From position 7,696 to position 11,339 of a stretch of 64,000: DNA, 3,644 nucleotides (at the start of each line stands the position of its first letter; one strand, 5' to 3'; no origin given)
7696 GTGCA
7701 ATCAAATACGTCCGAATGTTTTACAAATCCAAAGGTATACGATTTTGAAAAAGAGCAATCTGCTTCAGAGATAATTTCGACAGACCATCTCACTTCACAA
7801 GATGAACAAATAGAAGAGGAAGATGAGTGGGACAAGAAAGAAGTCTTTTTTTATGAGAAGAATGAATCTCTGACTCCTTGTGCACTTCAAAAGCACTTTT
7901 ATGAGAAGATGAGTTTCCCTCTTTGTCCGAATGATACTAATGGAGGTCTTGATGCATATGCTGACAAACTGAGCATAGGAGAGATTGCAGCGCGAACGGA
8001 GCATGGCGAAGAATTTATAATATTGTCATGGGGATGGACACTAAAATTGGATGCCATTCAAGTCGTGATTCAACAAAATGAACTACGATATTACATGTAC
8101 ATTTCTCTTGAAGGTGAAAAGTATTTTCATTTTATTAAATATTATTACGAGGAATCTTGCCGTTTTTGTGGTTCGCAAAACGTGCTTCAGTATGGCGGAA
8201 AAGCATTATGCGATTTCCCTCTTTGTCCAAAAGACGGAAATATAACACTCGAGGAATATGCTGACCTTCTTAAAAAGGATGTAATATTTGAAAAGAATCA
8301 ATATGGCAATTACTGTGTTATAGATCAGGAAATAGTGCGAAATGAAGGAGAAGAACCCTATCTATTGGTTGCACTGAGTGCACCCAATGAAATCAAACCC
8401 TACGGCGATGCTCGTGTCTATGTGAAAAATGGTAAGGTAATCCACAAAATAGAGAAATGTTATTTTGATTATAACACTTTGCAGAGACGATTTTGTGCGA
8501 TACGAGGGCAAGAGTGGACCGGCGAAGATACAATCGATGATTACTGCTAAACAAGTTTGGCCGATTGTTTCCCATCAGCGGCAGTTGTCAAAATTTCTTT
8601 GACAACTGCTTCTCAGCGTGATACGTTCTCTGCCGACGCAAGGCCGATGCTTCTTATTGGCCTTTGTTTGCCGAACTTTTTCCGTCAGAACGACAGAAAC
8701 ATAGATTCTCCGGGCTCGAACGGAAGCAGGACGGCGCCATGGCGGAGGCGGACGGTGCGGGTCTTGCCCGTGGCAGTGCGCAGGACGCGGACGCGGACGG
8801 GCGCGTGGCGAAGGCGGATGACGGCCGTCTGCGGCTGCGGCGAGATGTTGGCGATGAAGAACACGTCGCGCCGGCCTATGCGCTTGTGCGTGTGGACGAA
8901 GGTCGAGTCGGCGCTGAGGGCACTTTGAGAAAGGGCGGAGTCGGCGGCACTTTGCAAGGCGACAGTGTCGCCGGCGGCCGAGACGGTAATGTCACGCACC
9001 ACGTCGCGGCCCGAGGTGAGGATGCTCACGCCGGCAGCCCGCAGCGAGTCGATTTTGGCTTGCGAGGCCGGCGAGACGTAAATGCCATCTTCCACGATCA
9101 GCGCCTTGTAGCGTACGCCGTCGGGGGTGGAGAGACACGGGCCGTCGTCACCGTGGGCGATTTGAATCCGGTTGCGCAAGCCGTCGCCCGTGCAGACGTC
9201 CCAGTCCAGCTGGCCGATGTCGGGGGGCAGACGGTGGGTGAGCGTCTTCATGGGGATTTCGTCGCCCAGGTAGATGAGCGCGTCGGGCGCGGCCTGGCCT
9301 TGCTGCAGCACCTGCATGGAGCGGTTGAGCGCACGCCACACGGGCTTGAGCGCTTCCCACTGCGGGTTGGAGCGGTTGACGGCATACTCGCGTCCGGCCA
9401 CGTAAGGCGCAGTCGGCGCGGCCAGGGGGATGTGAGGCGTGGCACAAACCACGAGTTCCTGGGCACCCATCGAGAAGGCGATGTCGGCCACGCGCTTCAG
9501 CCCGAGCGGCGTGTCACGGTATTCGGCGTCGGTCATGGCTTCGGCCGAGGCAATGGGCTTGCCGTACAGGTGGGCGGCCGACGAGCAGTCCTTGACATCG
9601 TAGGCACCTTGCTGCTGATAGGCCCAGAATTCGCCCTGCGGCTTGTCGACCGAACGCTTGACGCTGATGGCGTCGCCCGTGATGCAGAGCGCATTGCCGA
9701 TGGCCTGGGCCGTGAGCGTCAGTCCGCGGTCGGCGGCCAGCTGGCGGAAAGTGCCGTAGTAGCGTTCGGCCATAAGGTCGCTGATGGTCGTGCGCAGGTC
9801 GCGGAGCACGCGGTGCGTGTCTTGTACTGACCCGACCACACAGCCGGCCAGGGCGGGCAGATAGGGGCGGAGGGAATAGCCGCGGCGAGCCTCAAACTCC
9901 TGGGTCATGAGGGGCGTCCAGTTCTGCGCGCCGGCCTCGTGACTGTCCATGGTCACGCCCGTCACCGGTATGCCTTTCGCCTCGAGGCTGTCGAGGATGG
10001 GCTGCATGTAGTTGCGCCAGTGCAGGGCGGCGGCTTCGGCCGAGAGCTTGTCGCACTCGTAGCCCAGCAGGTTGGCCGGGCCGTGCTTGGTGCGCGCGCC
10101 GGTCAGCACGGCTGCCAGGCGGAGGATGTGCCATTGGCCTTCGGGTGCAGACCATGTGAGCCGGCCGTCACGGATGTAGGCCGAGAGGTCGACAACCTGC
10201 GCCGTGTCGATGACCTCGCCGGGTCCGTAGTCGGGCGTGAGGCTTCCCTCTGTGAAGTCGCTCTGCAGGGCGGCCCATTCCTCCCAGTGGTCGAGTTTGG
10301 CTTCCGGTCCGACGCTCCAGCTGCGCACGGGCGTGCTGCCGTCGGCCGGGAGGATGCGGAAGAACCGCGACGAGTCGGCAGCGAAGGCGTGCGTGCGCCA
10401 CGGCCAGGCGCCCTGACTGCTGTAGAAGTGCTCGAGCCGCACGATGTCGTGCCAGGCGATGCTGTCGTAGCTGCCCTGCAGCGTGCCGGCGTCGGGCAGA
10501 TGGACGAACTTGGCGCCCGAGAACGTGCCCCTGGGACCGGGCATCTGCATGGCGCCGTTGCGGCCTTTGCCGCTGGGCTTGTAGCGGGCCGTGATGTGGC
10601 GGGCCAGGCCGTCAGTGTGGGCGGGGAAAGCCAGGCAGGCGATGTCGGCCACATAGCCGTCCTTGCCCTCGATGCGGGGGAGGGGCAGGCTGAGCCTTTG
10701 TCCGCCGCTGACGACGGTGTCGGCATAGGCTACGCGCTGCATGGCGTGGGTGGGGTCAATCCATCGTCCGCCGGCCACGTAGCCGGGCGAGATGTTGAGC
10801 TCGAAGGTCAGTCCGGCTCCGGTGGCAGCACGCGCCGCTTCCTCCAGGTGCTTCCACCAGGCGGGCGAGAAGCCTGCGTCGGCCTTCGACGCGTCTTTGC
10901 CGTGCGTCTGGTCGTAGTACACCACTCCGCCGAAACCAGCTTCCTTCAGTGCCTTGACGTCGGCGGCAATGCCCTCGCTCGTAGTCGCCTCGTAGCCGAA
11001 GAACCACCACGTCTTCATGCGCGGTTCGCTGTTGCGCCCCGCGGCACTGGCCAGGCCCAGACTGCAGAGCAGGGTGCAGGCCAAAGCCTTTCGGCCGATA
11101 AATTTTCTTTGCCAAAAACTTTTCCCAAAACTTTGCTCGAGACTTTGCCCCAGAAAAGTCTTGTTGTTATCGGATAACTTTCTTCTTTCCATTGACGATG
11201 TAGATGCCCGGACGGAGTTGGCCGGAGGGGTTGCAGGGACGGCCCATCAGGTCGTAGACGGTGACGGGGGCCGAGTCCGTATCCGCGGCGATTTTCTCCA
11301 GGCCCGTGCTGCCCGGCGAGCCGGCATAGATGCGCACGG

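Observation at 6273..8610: AT-rich islet encoding an XRE-HTH protein plus a long, internally duplicated HNH nuclease: candidate uncharacterised two-gene defence or addiction module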

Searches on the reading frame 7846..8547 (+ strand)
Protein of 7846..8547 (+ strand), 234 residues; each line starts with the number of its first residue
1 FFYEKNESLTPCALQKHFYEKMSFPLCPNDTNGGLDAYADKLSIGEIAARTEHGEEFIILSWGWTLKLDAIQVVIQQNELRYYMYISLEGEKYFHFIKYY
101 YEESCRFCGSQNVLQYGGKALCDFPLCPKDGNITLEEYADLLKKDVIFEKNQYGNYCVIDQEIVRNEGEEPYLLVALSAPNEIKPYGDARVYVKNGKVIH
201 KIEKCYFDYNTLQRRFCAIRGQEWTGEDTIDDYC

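Call 48: search_protein_representatives(protein=window:7846-8547:+)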
Query: 234 residues. Proteins with E-value up to 0.001 (for the whole library): 201; up to 1e-10: 44; up to 1e-30: 6. The best 150 are listed.
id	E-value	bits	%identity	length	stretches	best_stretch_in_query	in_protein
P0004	4.8e-69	248.6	53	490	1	4-234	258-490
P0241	4.7e-66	238.8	52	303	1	4-234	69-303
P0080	3.7e-52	193.3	47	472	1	2-234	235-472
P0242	3.0e-43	164.1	43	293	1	21-234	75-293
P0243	8.4e-37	143.0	38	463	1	6-234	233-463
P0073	3.4e-31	124.6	45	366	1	4-151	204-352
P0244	8.0e-18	80.9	35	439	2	111-233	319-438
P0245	3.8e-17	78.7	38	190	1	92-234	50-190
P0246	1.2e-15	73.8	33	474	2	110-232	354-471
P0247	3.1e-15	72.4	37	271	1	109-234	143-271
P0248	5.3e-15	71.6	27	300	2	110-234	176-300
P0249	8.9e-15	70.9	27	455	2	113-233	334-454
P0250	9.6e-15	70.8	36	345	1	110-234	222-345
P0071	4.8e-14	68.5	53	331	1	4-73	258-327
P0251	5.7e-14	68.3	34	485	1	107-234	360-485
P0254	5.2e-13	65.1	36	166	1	110-234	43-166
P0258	2.3e-12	63.0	36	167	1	110-232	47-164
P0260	3.4e-12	62.5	39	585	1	121-234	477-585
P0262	6.1e-12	61.6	32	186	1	110-234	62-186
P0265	1.5e-11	60.3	34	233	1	121-234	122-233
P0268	2.8e-11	59.5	28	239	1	67-234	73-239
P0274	4.7e-11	58.7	30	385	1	87-234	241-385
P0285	2.8e-10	56.2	32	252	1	112-234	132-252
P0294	1.3e-09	54.0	30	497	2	90-234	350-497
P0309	1.0e-08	51.1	34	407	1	111-234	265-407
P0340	3.0e-07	46.2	32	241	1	112-234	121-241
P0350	7.6e-07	44.9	31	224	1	114-234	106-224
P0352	8.3e-07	44.8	32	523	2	124-234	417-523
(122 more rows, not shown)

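Call 49: search_protein_families(library=pfam, proteins=[P0260, P0352, P0244, P0246, P0249, P0251, P0294, P0309, P0274, P0268], max_evalue=0.001)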
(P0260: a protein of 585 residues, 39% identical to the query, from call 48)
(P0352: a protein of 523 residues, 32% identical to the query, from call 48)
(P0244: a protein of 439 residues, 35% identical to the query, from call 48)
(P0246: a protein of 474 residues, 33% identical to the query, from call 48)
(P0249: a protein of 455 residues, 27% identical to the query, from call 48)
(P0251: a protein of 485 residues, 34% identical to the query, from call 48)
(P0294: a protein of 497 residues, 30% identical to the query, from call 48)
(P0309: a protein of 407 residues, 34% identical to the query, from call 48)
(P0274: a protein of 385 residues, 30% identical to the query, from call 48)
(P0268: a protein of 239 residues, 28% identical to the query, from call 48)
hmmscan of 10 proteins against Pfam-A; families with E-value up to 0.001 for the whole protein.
P0260 (585 aa): 1 family
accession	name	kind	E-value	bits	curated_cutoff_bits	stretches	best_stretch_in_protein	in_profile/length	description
PF13392.12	HNH_3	-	4.4e-14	52.3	24.8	1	67-110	2-44/46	HNH endonuclease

P0352 (523 aa): 3 families
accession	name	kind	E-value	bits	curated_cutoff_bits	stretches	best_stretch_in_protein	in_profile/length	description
PF13392.12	HNH_3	-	1e-15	57.5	24.8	1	249-294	2-46/46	HNH endonuclease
PF13302.13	Acetyltransf_3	-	4.8e-10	40.7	25.4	1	19-120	32-137/138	Acetyltransferase (GNAT) domain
PF00583.31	Acetyltransf_1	-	4.6e-05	24.1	20.7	1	35-119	31-115/116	Acetyltransferase (GNAT) family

P0244 (439 aa): 1 family
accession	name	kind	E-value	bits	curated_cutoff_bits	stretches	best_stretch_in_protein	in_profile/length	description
PF13392.12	HNH_3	-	1.4e-16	60.3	24.8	1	64-106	3-44/46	HNH endonuclease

P0246 (474 aa): 1 family
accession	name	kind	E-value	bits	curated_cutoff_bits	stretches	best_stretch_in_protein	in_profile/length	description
PF13392.12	HNH_3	-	8.8e-17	60.9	24.8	1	67-111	2-45/46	HNH endonuclease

P0249 (455 aa): 1 family
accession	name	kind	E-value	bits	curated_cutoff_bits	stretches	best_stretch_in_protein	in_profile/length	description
PF13392.12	HNH_3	-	3.9e-18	65.2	24.8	1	56-99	2-44/46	HNH endonuclease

P0251 (485 aa): 1 family
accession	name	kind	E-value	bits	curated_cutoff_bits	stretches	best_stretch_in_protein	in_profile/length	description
PF13392.12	HNH_3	-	2e-15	56.6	24.8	1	71-115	2-45/46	HNH endonuclease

P0294 (497 aa): 1 family
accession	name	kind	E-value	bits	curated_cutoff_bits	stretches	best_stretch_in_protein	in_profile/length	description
PF13392.12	HNH_3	-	1.5e-15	57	24.8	1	61-105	2-45/46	HNH endonuclease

P0309 (407 aa): 1 family
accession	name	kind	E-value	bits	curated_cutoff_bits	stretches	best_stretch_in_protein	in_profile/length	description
PF13392.12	HNH_3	-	1.8e-17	63.1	24.8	1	97-141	2-45/46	HNH endonuclease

P0274 (385 aa): 1 family
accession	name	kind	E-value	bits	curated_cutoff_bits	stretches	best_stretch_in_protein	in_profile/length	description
PF13392.12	HNH_3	-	6e-18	64.7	24.8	1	66-109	3-45/46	HNH endonuclease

P0268 (239 aa): 0 families

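Call 50: search_protein_families(library=pfam, proteins=[P0254, P0258, P0262, P0245, P0247, P0248, P0265, P0285, P0340, P0350], max_evalue=0.001)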
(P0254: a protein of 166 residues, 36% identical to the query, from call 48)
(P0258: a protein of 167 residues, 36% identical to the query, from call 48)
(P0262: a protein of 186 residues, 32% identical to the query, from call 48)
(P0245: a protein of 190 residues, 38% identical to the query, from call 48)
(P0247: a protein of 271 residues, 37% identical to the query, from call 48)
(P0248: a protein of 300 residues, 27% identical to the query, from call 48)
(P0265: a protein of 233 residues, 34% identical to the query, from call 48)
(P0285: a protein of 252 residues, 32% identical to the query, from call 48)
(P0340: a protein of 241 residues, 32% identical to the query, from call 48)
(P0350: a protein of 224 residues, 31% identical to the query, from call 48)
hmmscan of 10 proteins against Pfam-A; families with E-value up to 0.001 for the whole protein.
P0254 (166 aa): 0 families

P0258 (167 aa): 0 families

P0262 (186 aa): 0 families

P0245 (190 aa): 0 families

P0247 (271 aa): 1 family
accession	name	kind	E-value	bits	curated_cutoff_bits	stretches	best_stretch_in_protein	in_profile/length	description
PF13392.12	HNH_3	-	1.1e-14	54.2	24.8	1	2-44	4-45/46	HNH endonuclease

P0248 (300 aa): 0 families

P0265 (233 aa): 0 families

P0285 (252 aa): 1 family
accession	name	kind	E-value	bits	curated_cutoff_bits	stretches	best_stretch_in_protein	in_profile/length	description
PF13392.12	HNH_3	-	1.1e-10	41.4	24.8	1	5-31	18-44/46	HNH endonuclease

P0340 (241 aa): 0 families

P0350 (224 aa): 1 family
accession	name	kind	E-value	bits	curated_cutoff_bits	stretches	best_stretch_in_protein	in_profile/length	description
PF13392.12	HNH_3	-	1.2e-15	57.3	24.8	1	2-44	3-44/46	HNH endonuclease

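Call 86: search_solved_structures(query=A5, max_evalue=10)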
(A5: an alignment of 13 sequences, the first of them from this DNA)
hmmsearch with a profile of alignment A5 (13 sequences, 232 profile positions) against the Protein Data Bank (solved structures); distinct sequences matched with E-value up to 10: 2.
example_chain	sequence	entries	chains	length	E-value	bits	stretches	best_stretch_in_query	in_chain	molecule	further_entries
8fmw_W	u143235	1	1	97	0.28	13.8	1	47-117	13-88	Ribosomal subunit interface protein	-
7vea_aM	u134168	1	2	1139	2.3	10.8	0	126-156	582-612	Phycobiliprotein ApcE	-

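Call 87: search_protein_families(library=pfam, alignment_id=A5, max_evalue=1)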
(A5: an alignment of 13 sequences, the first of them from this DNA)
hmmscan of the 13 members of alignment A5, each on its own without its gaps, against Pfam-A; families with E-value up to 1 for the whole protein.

A. member 1, seq(230 aa): 0 families

B. families by the number of members that match (of 13 scanned): 3 families
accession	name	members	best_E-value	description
PF08889.16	WbqC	1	0.0012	WbqC-like protein family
PF24068.1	TPD1_C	1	0.017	Tapetum determinant 1, C-terminal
PF10973.13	DUF2799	1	0.17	Protein of unknown function (DUF2799)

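Call 99: search_dna_similar(query=window:7846-8547:+, collection=phages, mode=protein, max_evalue=0.001, max_rows=15)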
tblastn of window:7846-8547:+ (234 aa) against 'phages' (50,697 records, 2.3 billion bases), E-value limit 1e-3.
No match.

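Call 100: search_dna_similar(query=window:7846-8547:+, collection=plasmids, mode=protein, max_evalue=0.001, max_rows=15)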
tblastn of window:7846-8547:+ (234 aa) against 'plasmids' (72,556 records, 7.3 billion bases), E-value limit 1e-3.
Records with a match: 5; places in all: 5; records where one place covers at least 80% of the query: 0.
Best place of each record, by identity: <60% 5.
By first word of the organism name: Agrobacterium 3; Chryseobacterium 1; Rhizobium 1.
By predicted mobility (MOB-suite, as given by PLSDB): non-mobilizable 2; mobilizable 2; conjugative 1.
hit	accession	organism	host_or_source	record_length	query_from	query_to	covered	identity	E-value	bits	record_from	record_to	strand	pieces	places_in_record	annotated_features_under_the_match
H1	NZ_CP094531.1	Chryseobacterium oryzae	Single cell,Andong Sikhe (Andong rice ...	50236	101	234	57%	30.9%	7e-8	60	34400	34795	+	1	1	HNH endonuclease signature motif containing protein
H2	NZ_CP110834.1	Agrobacterium sp. 13-2099-1-2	quaking aspen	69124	89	234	62%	23.8%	4e-5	51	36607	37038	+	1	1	hypothetical protein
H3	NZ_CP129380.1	Rhizobium sp. SSA_523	single cell,Sea water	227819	110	234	53%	25.4%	3e-4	49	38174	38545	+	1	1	hypothetical protein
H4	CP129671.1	Agrobacterium tumefaciens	Metal working fluids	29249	110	234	53%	24.6%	5e-4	48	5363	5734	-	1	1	hypothetical protein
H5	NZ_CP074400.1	Agrobacterium salinitolerans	Cotton,tiaaue sample,root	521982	110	234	53%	24.6%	7e-4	48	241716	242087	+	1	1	hypothetical protein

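Call 101: get_annotated_region(hit=H1, flank=4000)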
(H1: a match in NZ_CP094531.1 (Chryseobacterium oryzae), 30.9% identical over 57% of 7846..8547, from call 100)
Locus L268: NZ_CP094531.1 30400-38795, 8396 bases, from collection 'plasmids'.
description: Chryseobacterium oryzae strain ADR-1 plasmid unnamed2, complete sequence
organism: Chryseobacterium oryzae (NCBI taxid 2929799)
taxonomy: Bacteria; Bacteroidota; Flavobacteriia; Flavobacteriales; Weeksellaceae; Chryseobacterium; Chryseobacterium oryzae
host: -; source: Single cell,Andong Sikhe (Andong rice punch); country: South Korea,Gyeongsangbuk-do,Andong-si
typing (MOB-suite, as given by PLSDB): non-mobilizable
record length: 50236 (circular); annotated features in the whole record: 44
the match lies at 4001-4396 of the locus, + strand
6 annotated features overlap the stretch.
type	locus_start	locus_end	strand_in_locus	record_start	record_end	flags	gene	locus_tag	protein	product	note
CDS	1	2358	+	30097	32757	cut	-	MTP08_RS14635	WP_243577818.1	ATP-binding protein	-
CDS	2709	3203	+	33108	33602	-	-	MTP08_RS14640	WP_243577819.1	helix-turn-helix transcriptional regulator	-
CDS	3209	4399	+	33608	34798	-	-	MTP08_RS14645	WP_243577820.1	HNH endonuclease signature motif containing protein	-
CDS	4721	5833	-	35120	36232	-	-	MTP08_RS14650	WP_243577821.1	DUF4172 domain-containing protein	-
CDS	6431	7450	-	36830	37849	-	-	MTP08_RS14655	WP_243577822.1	replication initiation protein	GO:0006270 - DNA replication initiation [Evidence IEA]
CDS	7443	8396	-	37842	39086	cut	-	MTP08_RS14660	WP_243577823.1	toprim domain-containing protein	-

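Call 102: get_annotated_region(hit=H2, flank=4000)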
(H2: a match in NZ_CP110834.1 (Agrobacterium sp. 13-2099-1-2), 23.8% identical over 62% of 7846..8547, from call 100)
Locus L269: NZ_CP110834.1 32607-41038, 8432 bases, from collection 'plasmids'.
description: Agrobacterium sp. 13-2099-1-2 plasmid pAt13-2099-1-2b, complete sequence
organism: Agrobacterium sp. 13-2099-1-2 (NCBI taxid 1841651)
taxonomy: Bacteria; Pseudomonadota; Alphaproteobacteria; Hyphomicrobiales; Rhizobiaceae; Agrobacterium; Agrobacterium sp. 13-2099-1-2
host: -; source: quaking aspen; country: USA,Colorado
typing (MOB-suite, as given by PLSDB): non-mobilizable
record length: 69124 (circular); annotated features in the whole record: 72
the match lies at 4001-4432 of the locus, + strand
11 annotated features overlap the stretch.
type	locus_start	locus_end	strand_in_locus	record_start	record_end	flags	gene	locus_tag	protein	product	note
CDS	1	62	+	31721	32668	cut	-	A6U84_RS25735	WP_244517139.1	hypothetical protein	-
CDS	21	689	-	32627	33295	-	-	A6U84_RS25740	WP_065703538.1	hypothetical protein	-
CDS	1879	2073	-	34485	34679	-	-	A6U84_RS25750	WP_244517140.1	helix-turn-helix domain-containing protein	-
CDS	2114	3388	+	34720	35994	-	-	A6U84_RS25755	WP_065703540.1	hypothetical protein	-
CDS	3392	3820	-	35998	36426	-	-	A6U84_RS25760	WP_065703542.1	hypothetical protein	-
CDS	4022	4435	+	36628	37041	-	-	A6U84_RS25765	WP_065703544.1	hypothetical protein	-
CDS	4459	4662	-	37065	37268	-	-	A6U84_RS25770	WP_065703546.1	hypothetical protein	-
CDS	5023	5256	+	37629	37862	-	-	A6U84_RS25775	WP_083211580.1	hypothetical protein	-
CDS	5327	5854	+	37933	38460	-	-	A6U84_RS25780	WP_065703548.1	thermonuclease family protein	-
CDS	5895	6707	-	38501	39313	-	-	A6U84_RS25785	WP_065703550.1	invasion associated locus B family protein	-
CDS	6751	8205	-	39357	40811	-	-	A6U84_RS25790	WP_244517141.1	YadA-like family protein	-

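Call 114: search_protein_families(library=padloc, proteins=[L268:3209-4396:+], max_evalue=0.001)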
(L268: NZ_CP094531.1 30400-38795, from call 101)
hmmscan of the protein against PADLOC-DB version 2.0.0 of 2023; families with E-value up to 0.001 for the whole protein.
L268:3209-4396:+ (396 aa): 1 family
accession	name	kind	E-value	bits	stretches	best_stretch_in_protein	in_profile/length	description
PDLC03687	HEase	-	2.9e-10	38.4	1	19-108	11-98/178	homing endonuclease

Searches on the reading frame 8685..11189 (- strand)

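Call 20: search_protein_families(library=pfam, proteins=[window:8685-11189:-], max_evalue=0.01)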
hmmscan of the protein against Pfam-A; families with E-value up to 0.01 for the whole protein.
window:8685-11189:- (834 aa): 1 family
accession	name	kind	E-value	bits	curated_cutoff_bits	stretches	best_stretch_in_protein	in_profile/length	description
PF17132.9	Glyco_hydro_106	-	1.5e-112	377.9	29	1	55-812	6-738/743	alpha-L-rhamnosidase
